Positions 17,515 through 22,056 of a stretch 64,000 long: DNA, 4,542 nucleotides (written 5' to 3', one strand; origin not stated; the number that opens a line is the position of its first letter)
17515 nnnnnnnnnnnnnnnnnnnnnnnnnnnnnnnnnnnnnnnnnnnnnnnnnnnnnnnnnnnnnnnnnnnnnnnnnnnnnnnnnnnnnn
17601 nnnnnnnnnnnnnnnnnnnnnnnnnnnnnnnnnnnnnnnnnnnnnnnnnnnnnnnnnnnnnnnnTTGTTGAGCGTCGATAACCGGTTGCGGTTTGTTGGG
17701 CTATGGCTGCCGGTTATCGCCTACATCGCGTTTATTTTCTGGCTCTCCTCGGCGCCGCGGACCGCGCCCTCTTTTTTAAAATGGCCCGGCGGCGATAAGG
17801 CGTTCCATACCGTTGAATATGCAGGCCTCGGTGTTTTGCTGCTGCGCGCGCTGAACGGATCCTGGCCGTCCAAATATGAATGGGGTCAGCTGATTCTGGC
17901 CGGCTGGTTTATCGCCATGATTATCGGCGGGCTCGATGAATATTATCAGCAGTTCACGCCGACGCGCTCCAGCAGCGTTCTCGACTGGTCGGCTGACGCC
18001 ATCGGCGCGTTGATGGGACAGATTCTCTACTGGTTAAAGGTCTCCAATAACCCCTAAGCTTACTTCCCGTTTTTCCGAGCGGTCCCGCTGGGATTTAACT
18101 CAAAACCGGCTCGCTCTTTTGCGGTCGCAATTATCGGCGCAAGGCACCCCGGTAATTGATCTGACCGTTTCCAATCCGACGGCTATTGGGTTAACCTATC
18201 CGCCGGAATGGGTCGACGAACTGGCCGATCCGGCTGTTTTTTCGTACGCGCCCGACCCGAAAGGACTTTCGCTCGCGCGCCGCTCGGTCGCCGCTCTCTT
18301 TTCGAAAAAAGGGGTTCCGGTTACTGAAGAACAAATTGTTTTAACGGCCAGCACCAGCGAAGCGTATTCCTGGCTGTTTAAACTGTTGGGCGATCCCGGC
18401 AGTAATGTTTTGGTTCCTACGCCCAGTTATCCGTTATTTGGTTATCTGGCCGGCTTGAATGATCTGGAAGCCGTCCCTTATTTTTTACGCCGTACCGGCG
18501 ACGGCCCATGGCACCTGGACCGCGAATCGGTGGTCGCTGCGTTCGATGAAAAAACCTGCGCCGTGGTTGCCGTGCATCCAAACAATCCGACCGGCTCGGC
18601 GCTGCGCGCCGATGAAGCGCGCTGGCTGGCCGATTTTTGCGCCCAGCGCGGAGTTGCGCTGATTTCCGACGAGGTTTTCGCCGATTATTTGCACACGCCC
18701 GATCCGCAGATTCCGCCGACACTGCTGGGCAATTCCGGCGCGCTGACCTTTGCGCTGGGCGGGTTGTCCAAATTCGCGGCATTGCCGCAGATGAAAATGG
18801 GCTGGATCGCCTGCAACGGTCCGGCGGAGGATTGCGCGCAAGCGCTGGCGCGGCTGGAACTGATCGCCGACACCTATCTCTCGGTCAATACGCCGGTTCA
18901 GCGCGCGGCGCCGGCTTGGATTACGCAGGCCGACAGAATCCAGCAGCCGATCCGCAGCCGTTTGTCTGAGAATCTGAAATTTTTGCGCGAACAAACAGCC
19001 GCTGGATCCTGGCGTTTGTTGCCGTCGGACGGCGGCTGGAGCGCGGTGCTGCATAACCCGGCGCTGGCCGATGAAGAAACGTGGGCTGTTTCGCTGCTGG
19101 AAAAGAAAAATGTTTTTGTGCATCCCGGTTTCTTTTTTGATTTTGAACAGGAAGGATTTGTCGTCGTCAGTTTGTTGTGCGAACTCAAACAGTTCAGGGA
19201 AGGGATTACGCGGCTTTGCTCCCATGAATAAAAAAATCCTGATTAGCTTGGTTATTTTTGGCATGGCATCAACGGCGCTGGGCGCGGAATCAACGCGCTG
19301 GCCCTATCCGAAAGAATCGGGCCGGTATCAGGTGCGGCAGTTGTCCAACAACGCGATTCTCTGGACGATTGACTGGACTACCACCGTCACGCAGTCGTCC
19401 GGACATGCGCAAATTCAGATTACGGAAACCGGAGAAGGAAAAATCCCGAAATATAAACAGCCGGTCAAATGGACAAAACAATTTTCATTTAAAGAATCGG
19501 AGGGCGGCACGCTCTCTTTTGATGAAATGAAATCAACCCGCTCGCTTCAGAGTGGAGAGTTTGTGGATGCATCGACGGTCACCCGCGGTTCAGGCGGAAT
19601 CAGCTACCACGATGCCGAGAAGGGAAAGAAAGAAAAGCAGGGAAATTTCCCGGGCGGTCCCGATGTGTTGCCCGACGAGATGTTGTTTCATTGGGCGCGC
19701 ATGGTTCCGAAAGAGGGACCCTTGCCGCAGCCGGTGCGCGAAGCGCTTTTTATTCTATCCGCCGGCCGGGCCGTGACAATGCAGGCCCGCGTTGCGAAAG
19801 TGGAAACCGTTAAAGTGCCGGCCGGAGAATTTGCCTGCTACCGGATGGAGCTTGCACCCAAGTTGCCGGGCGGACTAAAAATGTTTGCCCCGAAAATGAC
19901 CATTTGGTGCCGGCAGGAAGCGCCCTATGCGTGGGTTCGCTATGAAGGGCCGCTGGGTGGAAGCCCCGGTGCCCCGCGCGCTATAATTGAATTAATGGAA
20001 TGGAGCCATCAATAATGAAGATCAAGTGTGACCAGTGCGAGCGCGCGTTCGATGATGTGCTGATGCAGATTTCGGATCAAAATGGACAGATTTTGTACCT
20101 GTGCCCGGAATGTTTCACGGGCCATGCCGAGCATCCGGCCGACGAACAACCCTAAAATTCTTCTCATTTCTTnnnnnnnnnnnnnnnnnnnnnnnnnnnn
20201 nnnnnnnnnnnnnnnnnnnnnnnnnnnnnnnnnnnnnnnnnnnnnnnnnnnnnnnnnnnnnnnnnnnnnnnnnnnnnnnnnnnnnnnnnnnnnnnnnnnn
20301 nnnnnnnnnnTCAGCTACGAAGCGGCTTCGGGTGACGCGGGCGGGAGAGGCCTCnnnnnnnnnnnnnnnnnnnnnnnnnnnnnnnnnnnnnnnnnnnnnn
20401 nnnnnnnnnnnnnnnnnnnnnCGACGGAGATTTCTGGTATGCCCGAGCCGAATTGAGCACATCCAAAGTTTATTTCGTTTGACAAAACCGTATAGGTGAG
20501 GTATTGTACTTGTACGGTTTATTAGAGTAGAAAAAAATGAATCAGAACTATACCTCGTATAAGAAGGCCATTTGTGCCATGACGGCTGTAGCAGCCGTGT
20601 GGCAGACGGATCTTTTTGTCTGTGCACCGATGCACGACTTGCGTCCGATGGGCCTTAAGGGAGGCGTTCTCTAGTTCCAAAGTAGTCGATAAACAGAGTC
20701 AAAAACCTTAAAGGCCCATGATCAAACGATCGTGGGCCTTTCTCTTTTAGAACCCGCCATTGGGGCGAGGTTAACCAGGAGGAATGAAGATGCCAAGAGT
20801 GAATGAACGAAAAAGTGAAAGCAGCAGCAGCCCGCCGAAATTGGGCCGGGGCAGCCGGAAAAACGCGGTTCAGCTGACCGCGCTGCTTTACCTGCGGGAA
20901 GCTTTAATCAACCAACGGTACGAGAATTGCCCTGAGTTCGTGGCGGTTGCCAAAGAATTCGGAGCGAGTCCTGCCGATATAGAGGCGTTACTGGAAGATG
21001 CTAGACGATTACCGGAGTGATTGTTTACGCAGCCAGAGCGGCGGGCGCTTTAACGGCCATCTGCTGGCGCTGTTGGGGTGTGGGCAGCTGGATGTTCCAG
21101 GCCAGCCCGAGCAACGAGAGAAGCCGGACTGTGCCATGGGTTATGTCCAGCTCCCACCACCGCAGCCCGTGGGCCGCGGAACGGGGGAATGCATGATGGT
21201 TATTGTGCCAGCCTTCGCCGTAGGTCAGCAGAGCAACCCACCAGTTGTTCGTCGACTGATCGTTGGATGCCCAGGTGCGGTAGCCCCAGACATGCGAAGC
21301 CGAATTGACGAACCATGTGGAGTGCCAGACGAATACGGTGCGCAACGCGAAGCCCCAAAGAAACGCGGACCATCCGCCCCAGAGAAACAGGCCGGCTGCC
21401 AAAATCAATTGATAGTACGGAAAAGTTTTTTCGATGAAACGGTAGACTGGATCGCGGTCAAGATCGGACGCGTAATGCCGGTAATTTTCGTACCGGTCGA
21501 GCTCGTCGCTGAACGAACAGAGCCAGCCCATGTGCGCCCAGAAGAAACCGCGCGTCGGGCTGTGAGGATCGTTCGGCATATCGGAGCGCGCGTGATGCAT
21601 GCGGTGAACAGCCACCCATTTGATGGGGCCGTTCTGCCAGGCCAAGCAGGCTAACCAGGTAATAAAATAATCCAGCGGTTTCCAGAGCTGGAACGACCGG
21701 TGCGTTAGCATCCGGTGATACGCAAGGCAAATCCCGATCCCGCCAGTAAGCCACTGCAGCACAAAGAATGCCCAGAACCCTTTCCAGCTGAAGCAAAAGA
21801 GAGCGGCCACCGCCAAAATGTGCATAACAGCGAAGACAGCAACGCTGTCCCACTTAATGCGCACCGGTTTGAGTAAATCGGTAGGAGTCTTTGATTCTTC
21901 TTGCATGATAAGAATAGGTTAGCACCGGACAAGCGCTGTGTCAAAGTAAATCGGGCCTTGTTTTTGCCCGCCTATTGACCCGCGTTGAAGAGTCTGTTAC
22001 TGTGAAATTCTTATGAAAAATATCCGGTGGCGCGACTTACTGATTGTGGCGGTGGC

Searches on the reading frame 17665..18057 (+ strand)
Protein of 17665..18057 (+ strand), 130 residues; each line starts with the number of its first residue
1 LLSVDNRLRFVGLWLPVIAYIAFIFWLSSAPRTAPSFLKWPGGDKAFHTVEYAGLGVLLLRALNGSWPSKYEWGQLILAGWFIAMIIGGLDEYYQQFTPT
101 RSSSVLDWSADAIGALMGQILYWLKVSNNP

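Call 8: search_protein_families(library=pfam, max_evalue=0.001, proteins=[window:17665-18057:+])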
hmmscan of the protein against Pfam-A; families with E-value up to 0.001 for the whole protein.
window:17665-18057:+ (130 aa): 1 family
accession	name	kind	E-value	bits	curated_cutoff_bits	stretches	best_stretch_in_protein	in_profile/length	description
PF04892.17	VanZ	-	1.9e-09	38.7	30.1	1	43-124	56-124/126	VanZ like family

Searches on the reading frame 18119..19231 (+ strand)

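Call 8: search_protein_families(library=pfam, max_evalue=0.001, proteins=[window:18119-19231:+])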
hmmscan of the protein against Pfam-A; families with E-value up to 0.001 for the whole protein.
window:18119-19231:+ (370 aa): 1 family
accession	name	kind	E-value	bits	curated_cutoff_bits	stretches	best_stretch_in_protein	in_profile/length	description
PF00155.27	Aminotran_1_2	-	1.9e-38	133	19.7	1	11-352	2-346/361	Aminotransferase class I and II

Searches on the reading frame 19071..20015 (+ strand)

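Call 8: search_protein_families(library=pfam, max_evalue=0.001, proteins=[window:19071-20015:+])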
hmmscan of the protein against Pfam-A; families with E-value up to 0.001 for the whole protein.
window:19071-20015:+ (314 aa): 1 family
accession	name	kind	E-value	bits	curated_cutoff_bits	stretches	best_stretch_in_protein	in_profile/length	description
PF11306.15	DUF3108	-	0.0007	19.9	26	0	177-290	90-194/209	Protein of unknown function (DUF3108)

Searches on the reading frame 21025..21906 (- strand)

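Call 8: search_protein_families(library=pfam, max_evalue=0.001, proteins=[window:21025-21906:-])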
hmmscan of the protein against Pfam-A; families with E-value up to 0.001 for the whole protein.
window:21025-21906:- (293 aa): 1 family
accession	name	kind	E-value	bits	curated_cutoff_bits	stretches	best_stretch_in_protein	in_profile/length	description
PF00487.30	FA_desaturase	-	1e-20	75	29.7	1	45-260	3-238/253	Fatty acid desaturase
